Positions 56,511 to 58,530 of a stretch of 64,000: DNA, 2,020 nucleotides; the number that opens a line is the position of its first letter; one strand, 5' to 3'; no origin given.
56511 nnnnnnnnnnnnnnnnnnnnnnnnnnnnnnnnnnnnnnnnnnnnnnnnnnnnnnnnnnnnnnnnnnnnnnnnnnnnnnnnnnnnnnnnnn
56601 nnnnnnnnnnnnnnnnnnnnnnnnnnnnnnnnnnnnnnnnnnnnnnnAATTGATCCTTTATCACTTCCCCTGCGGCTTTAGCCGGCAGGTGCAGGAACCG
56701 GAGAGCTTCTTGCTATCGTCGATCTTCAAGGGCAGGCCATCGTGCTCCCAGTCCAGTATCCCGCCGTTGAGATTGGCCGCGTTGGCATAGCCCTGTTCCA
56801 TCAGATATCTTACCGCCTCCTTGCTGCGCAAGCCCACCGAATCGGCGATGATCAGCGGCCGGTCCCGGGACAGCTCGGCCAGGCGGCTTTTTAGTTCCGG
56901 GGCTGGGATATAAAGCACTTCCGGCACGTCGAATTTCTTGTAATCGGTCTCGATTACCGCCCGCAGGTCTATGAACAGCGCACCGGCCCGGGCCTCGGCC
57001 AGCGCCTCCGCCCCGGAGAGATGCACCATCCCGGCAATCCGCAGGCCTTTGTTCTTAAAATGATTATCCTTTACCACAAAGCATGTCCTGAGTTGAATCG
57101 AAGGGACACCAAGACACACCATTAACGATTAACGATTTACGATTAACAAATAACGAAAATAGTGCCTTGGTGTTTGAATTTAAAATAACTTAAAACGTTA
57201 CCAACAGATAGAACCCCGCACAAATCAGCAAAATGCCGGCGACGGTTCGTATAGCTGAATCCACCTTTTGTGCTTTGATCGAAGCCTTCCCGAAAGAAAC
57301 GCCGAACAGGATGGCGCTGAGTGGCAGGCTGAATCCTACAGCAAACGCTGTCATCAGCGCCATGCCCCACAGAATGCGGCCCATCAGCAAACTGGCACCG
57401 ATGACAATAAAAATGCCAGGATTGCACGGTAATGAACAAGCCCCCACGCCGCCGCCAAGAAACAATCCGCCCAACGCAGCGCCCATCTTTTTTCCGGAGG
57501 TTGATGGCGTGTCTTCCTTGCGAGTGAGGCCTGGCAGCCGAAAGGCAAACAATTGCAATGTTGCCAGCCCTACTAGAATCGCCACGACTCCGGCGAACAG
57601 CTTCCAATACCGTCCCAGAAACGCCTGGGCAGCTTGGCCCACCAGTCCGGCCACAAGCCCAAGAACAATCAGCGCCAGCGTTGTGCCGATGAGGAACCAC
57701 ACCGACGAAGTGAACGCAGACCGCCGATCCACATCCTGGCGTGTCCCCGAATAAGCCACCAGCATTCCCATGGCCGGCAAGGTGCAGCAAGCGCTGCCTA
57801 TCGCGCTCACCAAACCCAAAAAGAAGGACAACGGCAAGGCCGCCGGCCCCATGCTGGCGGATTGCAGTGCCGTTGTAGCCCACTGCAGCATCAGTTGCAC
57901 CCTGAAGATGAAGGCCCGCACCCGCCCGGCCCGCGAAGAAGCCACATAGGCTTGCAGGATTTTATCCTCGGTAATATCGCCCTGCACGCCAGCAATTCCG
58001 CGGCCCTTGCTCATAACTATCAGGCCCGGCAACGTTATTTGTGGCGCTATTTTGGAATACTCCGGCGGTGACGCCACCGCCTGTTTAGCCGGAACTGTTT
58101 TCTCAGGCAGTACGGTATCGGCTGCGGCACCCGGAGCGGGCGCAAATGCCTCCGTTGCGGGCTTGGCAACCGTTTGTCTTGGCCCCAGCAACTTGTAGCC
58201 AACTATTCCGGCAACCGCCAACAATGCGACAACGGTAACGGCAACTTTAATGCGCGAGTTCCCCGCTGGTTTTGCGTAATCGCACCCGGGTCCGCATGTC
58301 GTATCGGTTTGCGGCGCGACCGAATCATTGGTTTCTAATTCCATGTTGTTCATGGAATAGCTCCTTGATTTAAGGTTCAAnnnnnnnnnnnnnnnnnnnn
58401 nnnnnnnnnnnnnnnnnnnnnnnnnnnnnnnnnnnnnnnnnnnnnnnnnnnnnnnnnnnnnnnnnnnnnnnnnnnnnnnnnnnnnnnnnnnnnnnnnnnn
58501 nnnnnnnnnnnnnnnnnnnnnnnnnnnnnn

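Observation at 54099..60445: hgcAB mercury-methylation genes embedded in an ArsR-ACR3-CDF metal(loid) island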

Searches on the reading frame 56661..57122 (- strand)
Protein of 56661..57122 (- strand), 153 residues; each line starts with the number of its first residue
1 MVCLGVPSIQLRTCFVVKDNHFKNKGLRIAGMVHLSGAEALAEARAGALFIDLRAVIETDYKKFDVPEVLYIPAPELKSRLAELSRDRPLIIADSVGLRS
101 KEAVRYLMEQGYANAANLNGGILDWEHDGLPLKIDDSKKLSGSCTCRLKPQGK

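Call 3: search_protein_families(library=ncbifam, proteins=[window:56661-57122:-], max_evalue=0.01)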
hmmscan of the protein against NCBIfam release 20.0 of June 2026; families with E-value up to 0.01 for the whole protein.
window:56661-57122:- (153 aa): 9 families
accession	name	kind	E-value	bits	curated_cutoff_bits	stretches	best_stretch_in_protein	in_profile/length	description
NF006444.0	PRK08762.1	equivalog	1.2e-10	40.6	449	1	33-135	15-117/387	molybdopterin-synthase adenylyltransferase MoeB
NF045521.1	rhoda_near_glyco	subfamily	1.1e-09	38.3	145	1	40-133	24-116/144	rhodanese homology domain-containing protein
NF005902.0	PRK07878.1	equivalog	2.2e-07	30.1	647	1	45-127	301-383/392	adenylyltransferase/sulfurtransferase MoeZ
NF001195.0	PRK00162.1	equivalog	1.1e-05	25.7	102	1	45-129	18-100/108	thiosulfate sulfurtransferase GlpE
TIGR04271.1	ThiI_C_thiazole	equivalog_domain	0.00012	22.1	70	1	38-114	17-95/101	thiazole biosynthesis protein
NF005646.0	PRK07411.1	equivalog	0.0003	20.1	633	1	40-128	292-382/390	molybdopterin-synthase adenylyltransferase MoeB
NF007627.0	PRK10287.1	equivalog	0.0017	18.5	102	1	47-122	20-94/104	thiosulfate sulfurtransferase PspE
NF041203.1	rhodanese_LYCAU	equivalog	0.0023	17.6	115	1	50-132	39-123/126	rhodanese-related (seleno)protein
NF008557.0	PRK11493.1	equivalog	0.0065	15.6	250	1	39-147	41-148/281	3-mercaptopyruvate sulfurtransferase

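Call 4: search_protein_families(library=pfam, proteins=[window:56661-57122:-], max_evalue=0.01)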
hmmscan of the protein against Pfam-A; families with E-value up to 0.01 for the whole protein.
window:56661-57122:- (153 aa): 1 family
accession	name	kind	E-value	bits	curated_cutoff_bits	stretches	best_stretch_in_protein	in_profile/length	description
PF00581.25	Rhodanese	-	1.1e-08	35.8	22.2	1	44-127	9-101/102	Rhodanese-like domain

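Call 37: find_related_loci(query=A1, collection=metagenome_contigs, flank=5000)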
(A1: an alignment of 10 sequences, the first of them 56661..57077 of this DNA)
Query A1 (138 aa) in metagenome_contigs; peptide patterns used: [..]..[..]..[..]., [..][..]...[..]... (x = any residue, [..] = any of these).
600 stretches matched a pattern (row limit reached: there are more); 412 encode a relative of the query (tblastn E <= 1e-3); the best 80 are kept; 80 distinct loci.
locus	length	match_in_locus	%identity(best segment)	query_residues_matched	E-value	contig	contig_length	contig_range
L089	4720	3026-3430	88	4-138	1e-81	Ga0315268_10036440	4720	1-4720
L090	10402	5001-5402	82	5-138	6e-72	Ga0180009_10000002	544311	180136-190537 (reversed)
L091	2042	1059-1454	80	7-138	9e-73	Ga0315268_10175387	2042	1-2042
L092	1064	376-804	75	1-138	4e-73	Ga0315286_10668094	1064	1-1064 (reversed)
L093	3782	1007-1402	75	7-138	2e-66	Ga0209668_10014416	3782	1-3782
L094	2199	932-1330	72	6-138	8e-66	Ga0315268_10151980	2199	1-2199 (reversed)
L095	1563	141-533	73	6-136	1e-66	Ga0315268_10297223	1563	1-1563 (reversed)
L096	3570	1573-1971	71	6-138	6e-64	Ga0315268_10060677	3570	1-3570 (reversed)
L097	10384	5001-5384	74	7-134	2e-61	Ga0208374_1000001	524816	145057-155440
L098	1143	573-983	69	1-136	1e-64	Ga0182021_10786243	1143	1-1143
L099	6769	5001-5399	65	4-136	1e-58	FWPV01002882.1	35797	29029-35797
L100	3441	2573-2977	56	4-138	7e-48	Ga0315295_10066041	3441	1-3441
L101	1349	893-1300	54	1-138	2e-47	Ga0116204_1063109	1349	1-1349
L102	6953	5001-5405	52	4-138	3e-44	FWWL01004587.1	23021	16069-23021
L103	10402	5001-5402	51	5-138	1e-43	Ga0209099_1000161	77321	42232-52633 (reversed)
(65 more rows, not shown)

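Call 42: search_protein_families(library=ncbifam, proteins=[L089:3478-4290:+, L097:5450-6274:+, L094:1424-1675:+, L089:1416-2147:+], max_evalue=0.01)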
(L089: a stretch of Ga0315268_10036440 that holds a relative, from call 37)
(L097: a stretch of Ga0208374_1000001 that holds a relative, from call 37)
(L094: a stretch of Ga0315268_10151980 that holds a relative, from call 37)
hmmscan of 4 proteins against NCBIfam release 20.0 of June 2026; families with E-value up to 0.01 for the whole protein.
L089:3478-4290:+ (270 aa): 67 families (the best 25 are shown)
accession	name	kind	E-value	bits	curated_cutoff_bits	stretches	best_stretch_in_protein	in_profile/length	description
NF008823.0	PRK11873.1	subfamily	8.5e-107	356.7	263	1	6-268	3-269/272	arsenite methyltransferase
NF047649.1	MTase_UXPK_star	exception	1.7e-52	178.2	460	1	6-234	9-228/283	methyltransferase/UXPK-star double selenoprotein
NF041537.1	ArsM_AhpD_UU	exception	6.5e-50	169.9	510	1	6-236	9-229/345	arsenite methyltransferase/AhpD domain selenoprotein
NF041536.1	ArsM_DUF2284_UU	exception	9.2e-44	149.5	575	1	6-237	9-230/459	arsenite methyltransferase/DUF2284 domain selenoprotein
NF040538.1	methyl_ArsM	equivalog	3.9e-39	134.8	500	2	148-240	167-261/356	arsinothricin biosynthesis methyltransferase ArsM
NF040539.1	AST_met_ArsM_2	exception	1.6e-27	97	240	1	87-238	60-214/262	putative arsinothricin biosynthesis methyltransferase ArsM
NF045667.1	MTase_DVU1556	equivalog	2.6e-26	92.4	155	1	77-231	16-162/213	DVU_1556 family methyltransferase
NF038099.1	AsSugarArsM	exception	7.3e-26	91.1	400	1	67-237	42-221/321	arsenosugar biosynthesis arsenite methyltransferase ArsM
TIGR02072.1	BioC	equivalog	2.2e-15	57.1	184.95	1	86-192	37-137/244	malonyl-ACP O-methyltransferase BioC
NF001244.0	PRK00216.1-5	equivalog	9e-15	54.6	216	1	81-193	46-159/236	bifunctional demethylmenaquinone methyltransferase/2-methoxy-6-polyprenyl-1,4-benzoquinol methylase UbiE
NF043040.1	corrin_prot_MT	hypoth_equivalog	2.8e-14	53.1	180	1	79-204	36-164/216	corrinoid protein-associated methyltransferase CpaM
NF052510.1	methyltran_MpqE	exception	6e-13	48.7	335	1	79-186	42-150/234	methyl-plastoquinone biosynthesis methyltransferase MpqE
NF001240.0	PRK00216.1-1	equivalog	1e-12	47.7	378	1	78-189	58-170/251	bifunctional demethylmenaquinone methyltransferase/2-methoxy-6-polyprenyl-1,4-benzoquinol methylase UbiE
TIGR01934.1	MenG_MenH_UbiE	subfamily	1.1e-12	47.8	158.35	1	82-192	38-146/223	ubiquinone/menaquinone biosynthesis methyltransferase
NF001790.0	PRK00517.3-3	equivalog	7.7e-12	45.1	269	1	81-190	120-226/262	50S ribosomal protein L11 methyltransferase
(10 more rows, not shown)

L097:5450-6274:+ (274 aa): 59 families (the best 25 are shown)
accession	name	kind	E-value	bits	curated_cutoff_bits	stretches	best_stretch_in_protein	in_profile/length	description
NF008823.0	PRK11873.1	subfamily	1.2e-105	352.9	263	1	6-269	3-270/272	arsenite methyltransferase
NF047649.1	MTase_UXPK_star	exception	1.9e-52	178.1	460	1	5-233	8-227/283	methyltransferase/UXPK-star double selenoprotein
NF041537.1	ArsM_AhpD_UU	exception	4.4e-49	167.1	510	1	5-235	8-228/345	arsenite methyltransferase/AhpD domain selenoprotein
NF041536.1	ArsM_DUF2284_UU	exception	7.9e-43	146.5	575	1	5-235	8-228/459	arsenite methyltransferase/DUF2284 domain selenoprotein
NF040538.1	methyl_ArsM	equivalog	5.7e-41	140.8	500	2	148-241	167-262/356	arsinothricin biosynthesis methyltransferase ArsM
NF038099.1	AsSugarArsM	exception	2.3e-28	99.3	400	1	66-242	41-226/321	arsenosugar biosynthesis arsenite methyltransferase ArsM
NF040539.1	AST_met_ArsM_2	exception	7e-26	91.6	240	1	87-235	60-211/262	putative arsinothricin biosynthesis methyltransferase ArsM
NF045667.1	MTase_DVU1556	equivalog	4.1e-25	88.5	155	1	77-232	16-163/213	DVU_1556 family methyltransferase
TIGR02072.1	BioC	equivalog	2e-15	57.2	184.95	1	86-205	37-148/244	malonyl-ACP O-methyltransferase BioC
NF001240.0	PRK00216.1-1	equivalog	1.6e-14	53.5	378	1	78-191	58-172/251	bifunctional demethylmenaquinone methyltransferase/2-methoxy-6-polyprenyl-1,4-benzoquinol methylase UbiE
NF052510.1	methyltran_MpqE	exception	4.2e-14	52.5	335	1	79-186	42-150/234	methyl-plastoquinone biosynthesis methyltransferase MpqE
NF001244.0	PRK00216.1-5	equivalog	5.8e-14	52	216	1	81-190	46-156/236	bifunctional demethylmenaquinone methyltransferase/2-methoxy-6-polyprenyl-1,4-benzoquinol methylase UbiE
NF043040.1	corrin_prot_MT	hypoth_equivalog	7.1e-13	48.5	180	1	79-195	36-155/216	corrinoid protein-associated methyltransferase CpaM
TIGR01934.1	MenG_MenH_UbiE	subfamily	1.5e-12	47.3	158.35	1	82-190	38-144/223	ubiquinone/menaquinone biosynthesis methyltransferase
NF001242.0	PRK00216.1-3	equivalog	1.1e-11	44.6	351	1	86-188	73-176/258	bifunctional demethylmenaquinone methyltransferase/2-methoxy-6-polyprenyl-1,4-benzoquinol methylase UbiE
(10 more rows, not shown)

L094:1424-1675:+ (83 aa): 14 families
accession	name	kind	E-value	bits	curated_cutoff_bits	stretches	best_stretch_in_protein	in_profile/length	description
NF040864.1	HgcB_ferredoxin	equivalog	2.7e-07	30.3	99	1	7-60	10-62/93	mercury methylation ferredoxin HgcB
NF005506.0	PRK07118.1-5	equivalog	2.2e-06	27.3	388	1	8-36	167-195/279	Fe-S cluster domain-containing protein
NF006221.0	PRK08348.1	subfamily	1.1e-05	25.1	124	1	8-61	41-94/136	NADH-plastoquinone oxidoreductase subunit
TIGR03294.1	FrhG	equivalog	1.5e-05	24.9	245.5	1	7-65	170-224/228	coenzyme F420 hydrogenase subunit gamma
NF043039.1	HgcAB_like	equivalog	3.4e-05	23.6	285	1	8-60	297-350/350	HgcAB-like fusion protein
TIGR02912.1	sulfite_red_C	equivalog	0.00012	21.2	324.1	1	5-63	163-222/314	sulfite reductase subunit C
TIGR04395.1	cutC_activ_rSAM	equivalog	0.00022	20.6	360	1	9-61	52-105/309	choline TMA-lyase-activating enzyme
NF038196.1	ferrodoxin_EFR1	subfamily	0.00047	20.3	75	1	10-68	183-238/242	EFR1 family ferrodoxin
NF040770.1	hetero_SS_HdrA2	exception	0.0005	18.3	1100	1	7-66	573-630/777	CoB-CoM heterodisulfide reductase HdrA2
NF041836.1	rnfB_Methano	equivalog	0.0011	18.5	445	1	6-37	166-197/265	Rnf electron transport complex subunit RnfB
NF001988.0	PRK00783.1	equivalog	0.0017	18.1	153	1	8-63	168-222/266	DNA-directed RNA polymerase subunit D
TIGR02700.1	flavo_MJ0208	hypoth_equivalog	0.0063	15.8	251.35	1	7-60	144-195/234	dihydromethanopterin reductase (acceptor)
NF006446.0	PRK08764.1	equivalog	0.0082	16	220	0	12-60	87-134/139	Rnf electron transport complex subunit RnfB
NF005504.0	PRK07118.1-3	equivalog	0.0091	15.4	437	1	6-33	166-194/293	Fe-S cluster domain-containing protein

L089:1416-2147:+ (243 aa): 0 families

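Call 65: search_protein_families(library=pfam, proteins=[L089:1416-2147:+, L094:1424-1675:+, L097:7254-7580:+, L097:7600-7842:+], max_evalue=0.01)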
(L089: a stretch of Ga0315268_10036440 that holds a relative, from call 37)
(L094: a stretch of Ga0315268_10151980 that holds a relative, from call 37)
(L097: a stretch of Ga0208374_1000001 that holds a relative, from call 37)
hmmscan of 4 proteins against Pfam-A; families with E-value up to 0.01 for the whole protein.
L089:1416-2147:+ (243 aa): 0 families

L094:1424-1675:+ (83 aa): 9 families
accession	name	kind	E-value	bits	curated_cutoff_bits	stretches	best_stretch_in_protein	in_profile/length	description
PF00037.32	Fer4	-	1e-06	28.7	21.1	1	7-23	2-18/24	4Fe-4S binding domain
PF12837.12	Fer4_6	-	6.5e-06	26.3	25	1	6-24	2-20/24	4Fe-4S binding domain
PF14697.11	Fer4_21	-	9.1e-06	26.2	35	1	7-60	2-58/59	4Fe-4S dicluster domain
PF12797.12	Fer4_2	-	8.4e-05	22.7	24.5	1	5-23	2-20/22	4Fe-4S binding domain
PF13187.11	Fer4_9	-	0.0009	19.7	27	1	13-59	2-52/52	4Fe-4S dicluster domain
PF13237.11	Fer4_10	-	0.001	19.4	25.5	1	7-55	3-53/53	4Fe-4S dicluster domain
PF12838.12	Fer4_7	-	0.0014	19.5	27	1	13-58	2-52/52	4Fe-4S dicluster domain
PF13484.11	Fer4_16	-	0.0047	18.1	30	0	43-69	1-27/66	4Fe-4S double cluster binding domain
PF12800.12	Fer4_4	-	0.0061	17.3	24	1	11-25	2-16/17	4Fe-4S binding domain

L097:7254-7580:+ (108 aa): 5 families
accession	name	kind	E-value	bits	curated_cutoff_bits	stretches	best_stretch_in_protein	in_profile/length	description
PF01022.26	HTH_5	-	3.4e-11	43.3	22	1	23-68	1-46/47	Bacterial regulatory protein, arsR family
PF12840.13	HTH_20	-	0.00014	22.2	27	1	21-70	1-51/51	Helix-turn-helix domain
PF20024.5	DUF6432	-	0.00029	21.4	29.6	1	39-77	30-68/97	Family of unknown function (DUF6432)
PF25212.1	HVO_A0114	-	0.0046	17.2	27.6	1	40-76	39-75/84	HVO_A0114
PF07848.18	PaaX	-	0.0091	16.6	24.8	0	40-80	26-66/70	PaaX-like protein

L097:7600-7842:+ (80 aa): 8 families
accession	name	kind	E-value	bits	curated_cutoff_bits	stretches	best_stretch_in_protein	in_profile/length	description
PF13187.11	Fer4_9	-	1.7e-05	25.2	27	1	13-60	1-52/52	4Fe-4S dicluster domain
PF13237.11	Fer4_10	-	5.1e-05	23.5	25.5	1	7-56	2-53/53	4Fe-4S dicluster domain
PF12797.12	Fer4_2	-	6.2e-05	23.2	24.5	1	5-24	1-20/22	4Fe-4S binding domain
PF00037.32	Fer4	-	0.00014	22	21.1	1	7-28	1-22/24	4Fe-4S binding domain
PF12837.12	Fer4_6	-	0.00028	21.1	25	1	7-29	2-24/24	4Fe-4S binding domain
PF14697.11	Fer4_21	-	0.00048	20.7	35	1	9-60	3-57/59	4Fe-4S dicluster domain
PF13484.11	Fer4_16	-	0.00083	20.5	30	0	13-32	1-20/66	4Fe-4S double cluster binding domain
PF12838.12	Fer4_7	-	0.0011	19.8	27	1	13-59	1-52/52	4Fe-4S dicluster domain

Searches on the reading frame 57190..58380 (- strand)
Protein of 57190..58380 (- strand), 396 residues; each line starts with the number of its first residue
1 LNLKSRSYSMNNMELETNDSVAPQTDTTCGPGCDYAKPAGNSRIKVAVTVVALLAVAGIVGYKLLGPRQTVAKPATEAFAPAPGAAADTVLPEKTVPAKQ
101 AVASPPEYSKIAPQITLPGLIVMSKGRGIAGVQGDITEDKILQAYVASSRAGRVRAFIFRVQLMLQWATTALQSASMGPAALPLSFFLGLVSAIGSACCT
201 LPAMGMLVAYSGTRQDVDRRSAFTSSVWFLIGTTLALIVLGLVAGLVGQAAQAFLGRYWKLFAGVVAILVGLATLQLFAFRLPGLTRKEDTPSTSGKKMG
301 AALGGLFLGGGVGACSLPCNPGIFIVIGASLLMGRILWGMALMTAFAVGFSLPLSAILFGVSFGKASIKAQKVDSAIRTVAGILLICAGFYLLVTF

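Call 3: search_protein_families(library=ncbifam, proteins=[window:57190-58380:-], max_evalue=0.01)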
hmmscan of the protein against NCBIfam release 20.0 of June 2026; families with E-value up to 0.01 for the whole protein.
window:57190-58380:- (396 aa): 3 families
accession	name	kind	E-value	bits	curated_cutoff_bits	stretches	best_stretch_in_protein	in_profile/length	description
NF040495.1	tranport_ArsG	equivalog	7.1e-10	38.6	200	1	184-395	9-223/225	aromatic aminobenezylarsenical efflux permease ArsG family transporter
NF001419.0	PRK00293.1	subfamily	1.3e-05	24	330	1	181-393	171-382/574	protein-disulfide reductase DsbD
NF045694.1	seleno_TsoB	exception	6.8e-05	21.1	805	1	187-357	189-355/572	rhodanese/DsbD fusion-like selenoprotein TsoB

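Call 4: search_protein_families(library=pfam, proteins=[window:57190-58380:-], max_evalue=0.01)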
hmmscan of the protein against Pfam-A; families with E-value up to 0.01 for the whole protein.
window:57190-58380:- (396 aa): 2 families
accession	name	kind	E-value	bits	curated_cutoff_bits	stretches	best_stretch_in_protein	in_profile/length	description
PF02683.22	DsbD_TM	-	6.9e-15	55.4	27.1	1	183-393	6-215/219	Cytochrome C biogenesis protein transmembrane domain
PF13386.12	DsbD_2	-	2.4e-11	44.3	24.9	1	186-391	3-199/199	Cytochrome C biogenesis protein transmembrane region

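Call 18: list_cluster_members(proteins=[P0001, window:57190-58380:-, window:56661-57122:-, window:60080-60445:-, window:58810-59001:-])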
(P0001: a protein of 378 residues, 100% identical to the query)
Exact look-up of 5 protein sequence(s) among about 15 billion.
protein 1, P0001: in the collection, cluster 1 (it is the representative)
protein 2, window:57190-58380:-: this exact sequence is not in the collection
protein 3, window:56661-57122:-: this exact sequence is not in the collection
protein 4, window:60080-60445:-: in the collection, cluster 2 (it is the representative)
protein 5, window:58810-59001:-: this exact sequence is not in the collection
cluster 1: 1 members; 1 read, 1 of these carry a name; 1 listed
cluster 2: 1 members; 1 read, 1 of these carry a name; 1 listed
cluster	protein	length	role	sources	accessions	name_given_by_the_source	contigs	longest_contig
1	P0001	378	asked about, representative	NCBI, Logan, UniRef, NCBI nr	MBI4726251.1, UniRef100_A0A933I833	acetyl-CoA synthase subunit gamma [candidate division TA06 bacterium] | Acetyl-CoA synthase subunit gamma n=1 Tax=candidate division TA06 bacterium TaxID=2250710 ...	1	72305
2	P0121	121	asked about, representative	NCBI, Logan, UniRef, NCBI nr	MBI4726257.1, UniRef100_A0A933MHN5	metalloregulator ArsR/SmtB family transcription factor [candidate division TA06 bacterium] | Metalloregulator ArsR/SmtB family transcription factor n=1 Tax=candidate division TA06 ...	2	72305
